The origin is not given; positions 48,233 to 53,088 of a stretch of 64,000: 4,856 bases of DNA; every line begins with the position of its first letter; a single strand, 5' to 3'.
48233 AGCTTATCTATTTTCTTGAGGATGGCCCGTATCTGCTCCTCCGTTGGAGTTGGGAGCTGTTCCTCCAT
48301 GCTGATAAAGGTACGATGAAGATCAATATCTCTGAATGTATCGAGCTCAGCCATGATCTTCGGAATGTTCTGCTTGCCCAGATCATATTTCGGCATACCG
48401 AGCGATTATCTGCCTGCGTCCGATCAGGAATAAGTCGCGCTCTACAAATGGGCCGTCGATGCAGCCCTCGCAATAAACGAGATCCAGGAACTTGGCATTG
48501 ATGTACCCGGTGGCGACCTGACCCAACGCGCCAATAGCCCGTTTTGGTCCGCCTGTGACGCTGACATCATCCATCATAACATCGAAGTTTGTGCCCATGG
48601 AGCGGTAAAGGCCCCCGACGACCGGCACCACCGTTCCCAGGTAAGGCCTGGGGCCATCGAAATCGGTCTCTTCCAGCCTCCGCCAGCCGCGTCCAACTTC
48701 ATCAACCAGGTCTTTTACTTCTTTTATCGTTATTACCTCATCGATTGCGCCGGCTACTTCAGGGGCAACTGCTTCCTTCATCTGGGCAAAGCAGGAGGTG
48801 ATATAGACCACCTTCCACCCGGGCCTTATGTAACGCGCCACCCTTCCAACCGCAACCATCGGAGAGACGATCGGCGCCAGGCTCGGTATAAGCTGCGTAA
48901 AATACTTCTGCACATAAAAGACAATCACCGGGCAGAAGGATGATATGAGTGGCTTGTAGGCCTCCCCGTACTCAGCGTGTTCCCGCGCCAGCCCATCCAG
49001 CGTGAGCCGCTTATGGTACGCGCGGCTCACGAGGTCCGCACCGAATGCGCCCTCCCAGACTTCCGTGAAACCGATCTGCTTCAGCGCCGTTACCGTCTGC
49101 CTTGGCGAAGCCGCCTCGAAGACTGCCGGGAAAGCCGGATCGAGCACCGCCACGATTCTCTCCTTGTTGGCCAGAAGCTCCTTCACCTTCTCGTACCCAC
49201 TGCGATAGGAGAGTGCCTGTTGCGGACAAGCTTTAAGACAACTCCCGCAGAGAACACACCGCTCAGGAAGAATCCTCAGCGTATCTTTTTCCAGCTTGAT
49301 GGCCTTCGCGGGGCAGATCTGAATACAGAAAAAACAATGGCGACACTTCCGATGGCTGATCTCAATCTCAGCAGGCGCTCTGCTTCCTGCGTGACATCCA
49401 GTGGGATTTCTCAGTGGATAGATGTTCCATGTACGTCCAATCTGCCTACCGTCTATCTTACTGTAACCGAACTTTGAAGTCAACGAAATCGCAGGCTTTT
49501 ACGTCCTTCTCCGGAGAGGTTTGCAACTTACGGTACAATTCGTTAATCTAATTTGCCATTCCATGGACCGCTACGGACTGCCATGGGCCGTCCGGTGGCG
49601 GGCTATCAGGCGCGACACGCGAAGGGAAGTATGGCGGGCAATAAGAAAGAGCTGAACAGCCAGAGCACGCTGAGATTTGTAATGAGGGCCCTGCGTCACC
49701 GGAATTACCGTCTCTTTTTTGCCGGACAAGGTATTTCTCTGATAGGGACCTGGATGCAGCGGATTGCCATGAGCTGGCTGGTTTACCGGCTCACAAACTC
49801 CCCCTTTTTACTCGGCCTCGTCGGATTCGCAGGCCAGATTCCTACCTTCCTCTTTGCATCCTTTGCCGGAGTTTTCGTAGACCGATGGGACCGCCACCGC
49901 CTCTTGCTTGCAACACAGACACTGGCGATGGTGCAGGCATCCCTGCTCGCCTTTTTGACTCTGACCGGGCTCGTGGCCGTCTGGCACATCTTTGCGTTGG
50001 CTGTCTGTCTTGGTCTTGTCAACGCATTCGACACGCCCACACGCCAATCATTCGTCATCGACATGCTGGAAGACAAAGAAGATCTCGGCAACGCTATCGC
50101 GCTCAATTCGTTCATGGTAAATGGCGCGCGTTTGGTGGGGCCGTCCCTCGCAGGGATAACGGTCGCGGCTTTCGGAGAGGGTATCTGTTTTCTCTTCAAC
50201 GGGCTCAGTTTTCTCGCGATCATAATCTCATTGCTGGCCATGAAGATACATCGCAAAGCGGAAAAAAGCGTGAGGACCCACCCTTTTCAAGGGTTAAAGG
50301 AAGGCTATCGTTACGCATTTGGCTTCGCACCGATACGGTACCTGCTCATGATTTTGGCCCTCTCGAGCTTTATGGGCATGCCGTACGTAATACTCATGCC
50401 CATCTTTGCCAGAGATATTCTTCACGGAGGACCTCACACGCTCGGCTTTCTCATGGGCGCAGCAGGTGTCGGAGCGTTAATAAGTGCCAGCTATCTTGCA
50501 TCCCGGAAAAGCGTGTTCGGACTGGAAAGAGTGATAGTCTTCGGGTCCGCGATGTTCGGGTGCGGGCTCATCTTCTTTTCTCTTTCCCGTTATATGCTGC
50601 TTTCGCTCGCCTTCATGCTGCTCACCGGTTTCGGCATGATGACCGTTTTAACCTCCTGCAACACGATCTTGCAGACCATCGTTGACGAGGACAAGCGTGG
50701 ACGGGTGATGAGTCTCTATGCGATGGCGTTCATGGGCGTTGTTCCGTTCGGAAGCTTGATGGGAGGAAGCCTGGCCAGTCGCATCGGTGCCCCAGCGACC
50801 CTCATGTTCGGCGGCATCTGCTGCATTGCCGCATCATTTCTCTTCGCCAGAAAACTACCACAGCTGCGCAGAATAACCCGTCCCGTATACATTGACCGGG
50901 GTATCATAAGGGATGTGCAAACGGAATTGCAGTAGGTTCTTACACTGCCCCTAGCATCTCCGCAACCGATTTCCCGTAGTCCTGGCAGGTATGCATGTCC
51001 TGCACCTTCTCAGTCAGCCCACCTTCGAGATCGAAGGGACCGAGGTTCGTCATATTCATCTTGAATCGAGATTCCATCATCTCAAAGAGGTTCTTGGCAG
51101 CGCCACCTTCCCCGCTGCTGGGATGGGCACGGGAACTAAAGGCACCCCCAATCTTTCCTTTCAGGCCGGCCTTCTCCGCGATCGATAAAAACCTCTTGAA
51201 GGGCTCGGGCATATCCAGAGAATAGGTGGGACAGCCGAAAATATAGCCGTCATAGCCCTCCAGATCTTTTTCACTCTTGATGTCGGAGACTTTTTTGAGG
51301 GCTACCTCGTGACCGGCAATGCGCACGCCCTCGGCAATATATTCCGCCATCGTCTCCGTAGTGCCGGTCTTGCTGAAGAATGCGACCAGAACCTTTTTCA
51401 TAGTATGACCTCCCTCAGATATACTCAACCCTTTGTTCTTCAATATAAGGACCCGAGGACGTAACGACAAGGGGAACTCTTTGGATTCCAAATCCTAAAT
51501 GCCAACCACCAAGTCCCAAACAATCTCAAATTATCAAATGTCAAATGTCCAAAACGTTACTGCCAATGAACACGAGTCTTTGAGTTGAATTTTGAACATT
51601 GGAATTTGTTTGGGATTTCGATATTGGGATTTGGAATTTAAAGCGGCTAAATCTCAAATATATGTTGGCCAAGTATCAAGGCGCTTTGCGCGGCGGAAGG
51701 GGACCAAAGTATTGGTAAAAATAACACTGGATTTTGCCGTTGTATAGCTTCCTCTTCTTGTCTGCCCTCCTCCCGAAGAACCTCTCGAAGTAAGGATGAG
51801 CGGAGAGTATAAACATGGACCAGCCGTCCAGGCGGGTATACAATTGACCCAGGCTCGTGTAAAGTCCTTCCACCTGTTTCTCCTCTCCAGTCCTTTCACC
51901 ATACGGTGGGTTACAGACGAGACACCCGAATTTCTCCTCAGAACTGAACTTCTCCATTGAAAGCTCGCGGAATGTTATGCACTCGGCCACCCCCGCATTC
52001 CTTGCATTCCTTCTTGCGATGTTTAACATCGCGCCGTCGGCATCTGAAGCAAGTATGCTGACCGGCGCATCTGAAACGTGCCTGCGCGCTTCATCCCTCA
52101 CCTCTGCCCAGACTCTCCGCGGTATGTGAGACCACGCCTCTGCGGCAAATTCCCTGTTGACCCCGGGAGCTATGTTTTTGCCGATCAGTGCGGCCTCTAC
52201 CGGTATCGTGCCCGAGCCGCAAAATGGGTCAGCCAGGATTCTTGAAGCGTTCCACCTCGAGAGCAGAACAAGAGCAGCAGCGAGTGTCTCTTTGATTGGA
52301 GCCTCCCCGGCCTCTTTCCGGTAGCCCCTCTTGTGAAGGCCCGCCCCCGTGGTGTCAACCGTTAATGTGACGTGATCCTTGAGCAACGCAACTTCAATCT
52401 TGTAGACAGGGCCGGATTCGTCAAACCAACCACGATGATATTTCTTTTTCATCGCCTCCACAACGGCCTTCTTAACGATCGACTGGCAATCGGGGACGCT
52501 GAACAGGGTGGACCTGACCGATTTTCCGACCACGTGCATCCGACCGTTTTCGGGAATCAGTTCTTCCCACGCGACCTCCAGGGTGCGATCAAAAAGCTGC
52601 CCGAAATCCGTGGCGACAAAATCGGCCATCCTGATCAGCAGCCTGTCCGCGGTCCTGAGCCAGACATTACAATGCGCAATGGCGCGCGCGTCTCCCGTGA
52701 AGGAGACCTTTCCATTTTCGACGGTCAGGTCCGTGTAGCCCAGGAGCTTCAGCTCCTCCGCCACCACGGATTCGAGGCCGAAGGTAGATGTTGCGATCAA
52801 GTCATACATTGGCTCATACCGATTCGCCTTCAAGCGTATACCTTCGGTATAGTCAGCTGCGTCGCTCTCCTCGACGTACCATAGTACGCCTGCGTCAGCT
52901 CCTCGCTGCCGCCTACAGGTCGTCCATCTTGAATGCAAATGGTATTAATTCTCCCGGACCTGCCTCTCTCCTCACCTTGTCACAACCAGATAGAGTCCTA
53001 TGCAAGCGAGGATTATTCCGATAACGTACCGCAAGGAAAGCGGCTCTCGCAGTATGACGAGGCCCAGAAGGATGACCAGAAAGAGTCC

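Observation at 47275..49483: Sensory [FeFe]-hydrogenase-like protein wired directly to a histidine kinase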

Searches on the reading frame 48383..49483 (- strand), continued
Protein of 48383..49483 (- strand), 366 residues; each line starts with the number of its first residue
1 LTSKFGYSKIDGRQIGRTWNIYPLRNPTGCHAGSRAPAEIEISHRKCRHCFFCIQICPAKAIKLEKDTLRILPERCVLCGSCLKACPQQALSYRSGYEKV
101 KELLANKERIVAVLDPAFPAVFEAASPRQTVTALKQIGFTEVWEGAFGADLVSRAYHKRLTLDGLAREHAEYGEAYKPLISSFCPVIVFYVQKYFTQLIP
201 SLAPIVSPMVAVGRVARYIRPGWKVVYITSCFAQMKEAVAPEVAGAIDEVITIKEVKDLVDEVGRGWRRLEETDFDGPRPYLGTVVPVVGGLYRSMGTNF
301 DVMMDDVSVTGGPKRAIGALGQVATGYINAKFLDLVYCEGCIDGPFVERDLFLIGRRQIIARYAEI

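Call 69: find_encoding_contigs(protein=P0143, flank=10000, max_places=1)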
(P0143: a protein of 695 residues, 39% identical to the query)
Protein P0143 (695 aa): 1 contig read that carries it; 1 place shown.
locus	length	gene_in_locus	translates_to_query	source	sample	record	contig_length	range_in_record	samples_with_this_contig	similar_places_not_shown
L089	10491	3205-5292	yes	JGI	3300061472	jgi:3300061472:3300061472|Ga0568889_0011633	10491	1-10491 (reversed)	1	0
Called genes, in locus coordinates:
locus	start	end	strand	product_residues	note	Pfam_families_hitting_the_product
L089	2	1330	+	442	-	?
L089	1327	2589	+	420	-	PF01066:CDP-OH_P_transf, PF04138:GtrA_DPMS_TM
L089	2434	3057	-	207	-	-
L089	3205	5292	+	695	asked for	PF12838:Fer4_7 (weak), PF13187:Fer4_9, PF13237:Fer4_10, PF14697:Fer4_21 (weak), PF25160:LdpA_Fe-S-bd (weak), PF02906:Fe_hyd_lg_C, PF00512:HisKA, PF02518:HATPase_c, +2 more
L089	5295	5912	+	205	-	PF07998:Peptidase_M54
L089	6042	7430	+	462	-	PF00072:Response_reg, PF00158:Sigma54_activat, PF14532:Sigma54_activ_2, PF07728:AAA_5 (weak), PF25601:AAA_lid_14, PF02954:HTH_8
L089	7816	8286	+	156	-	-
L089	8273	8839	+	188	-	PF01257:2Fe-2S_thioredx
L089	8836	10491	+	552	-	?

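Call 70: find_encoding_contigs(protein=P0133, flank=10000, max_places=1)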
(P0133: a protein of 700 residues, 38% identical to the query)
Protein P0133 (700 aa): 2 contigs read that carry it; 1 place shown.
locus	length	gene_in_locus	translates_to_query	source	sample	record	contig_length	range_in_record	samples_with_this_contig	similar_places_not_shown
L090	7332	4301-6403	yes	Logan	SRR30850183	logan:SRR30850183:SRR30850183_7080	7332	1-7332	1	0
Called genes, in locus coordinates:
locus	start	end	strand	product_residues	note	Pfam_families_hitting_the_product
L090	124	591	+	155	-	PF01257:2Fe-2S_thioredx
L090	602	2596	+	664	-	PF01512:Complex1_51K, PF10531:SLBB (weak), PF10589:NADH_4Fe-4S, PF00037:Fer4 (weak), PF13237:Fer4_10, PF12838:Fer4_7 (weak), PF13187:Fer4_9 (weak), PF00037:Fer4 (weak), +1 more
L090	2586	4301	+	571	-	PF00111:Fer2, PF13510:Fer2_4, PF10588:NADH-G_4Fe-4S_3, PF13237:Fer4_10 (weak), PF22117:Fer4_Nqo3, PF12838:Fer4_7, PF02906:Fe_hyd_lg_C, PF02256:Fe_hyd_SSU, +5 more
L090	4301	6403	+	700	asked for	PF12838:Fer4_7, PF13187:Fer4_9 (weak), PF13237:Fer4_10, PF25160:LdpA_Fe-S-bd (weak), PF00037:Fer4 (weak), PF02906:Fe_hyd_lg_C, PF00512:HisKA, PF02518:HATPase_c, +2 more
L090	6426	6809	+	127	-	PF00072:Response_reg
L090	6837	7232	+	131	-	PF00072:Response_reg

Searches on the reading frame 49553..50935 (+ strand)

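Call 34: search_protein_families(library=pfam, proteins=[window:49553-50935:+], max_evalue=0.00001)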
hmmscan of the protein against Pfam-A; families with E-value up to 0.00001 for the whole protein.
window:49553-50935:+ (460 aa): 3 families
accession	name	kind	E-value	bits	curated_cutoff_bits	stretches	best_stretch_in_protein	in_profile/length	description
PF05977.19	MFS_3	-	8.1e-70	236.2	27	1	47-437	7-397/524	Transmembrane secretion effector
PF07690.21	MFS_1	-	1.6e-42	146.2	33.4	2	56-394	2-340/347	Major Facilitator Superfamily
PF13347.12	MFS_2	-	4e-08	32.7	27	0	32-208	206-385/427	MFS/sugar transport protein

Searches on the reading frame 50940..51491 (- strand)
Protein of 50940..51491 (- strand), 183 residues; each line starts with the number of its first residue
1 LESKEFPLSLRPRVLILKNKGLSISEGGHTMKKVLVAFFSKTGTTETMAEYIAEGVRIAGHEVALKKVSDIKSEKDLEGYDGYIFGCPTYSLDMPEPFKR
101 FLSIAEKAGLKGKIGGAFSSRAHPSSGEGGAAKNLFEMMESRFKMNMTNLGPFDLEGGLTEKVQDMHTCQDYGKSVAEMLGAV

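Call 36: search_protein_families(library=pfam, proteins=[window:50940-51491:-], max_evalue=0.0001)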
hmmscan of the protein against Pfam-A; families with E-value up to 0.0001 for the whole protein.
window:50940-51491:- (183 aa): 3 families
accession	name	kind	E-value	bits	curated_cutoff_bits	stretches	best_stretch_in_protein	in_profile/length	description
PF00258.30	Flavodoxin_1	-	1.7e-10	41.7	25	1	36-113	1-87/143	Flavodoxin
PF12724.12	Flavodoxin_5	-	2e-08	35.1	27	1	35-118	1-81/145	Flavodoxin domain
PF03358.20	FMN_red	-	1.7e-06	28.2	24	0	75-139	66-132/152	NADPH-dependent FMN reductase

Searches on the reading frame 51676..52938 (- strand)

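Call 64: search_protein_families(library=pfam, proteins=[window:51676-52938:-], max_evalue=0.0001)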
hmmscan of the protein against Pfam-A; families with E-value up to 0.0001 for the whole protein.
window:51676-52938:- (420 aa): 3 families
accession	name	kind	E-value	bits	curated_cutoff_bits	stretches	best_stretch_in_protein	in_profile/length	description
PF01170.24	UPF0020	-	9.9e-55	185.7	22.3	1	204-406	1-194/197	RMKL-like, methyltransferase domain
PF22020.1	RlmL_1st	-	8.8e-24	83.7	27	1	46-101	1-55/55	RlmL ferredoxin-like domain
PF02926.22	THUMP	-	1.1e-17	64.6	20.6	1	109-195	1-84/84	THUMP domain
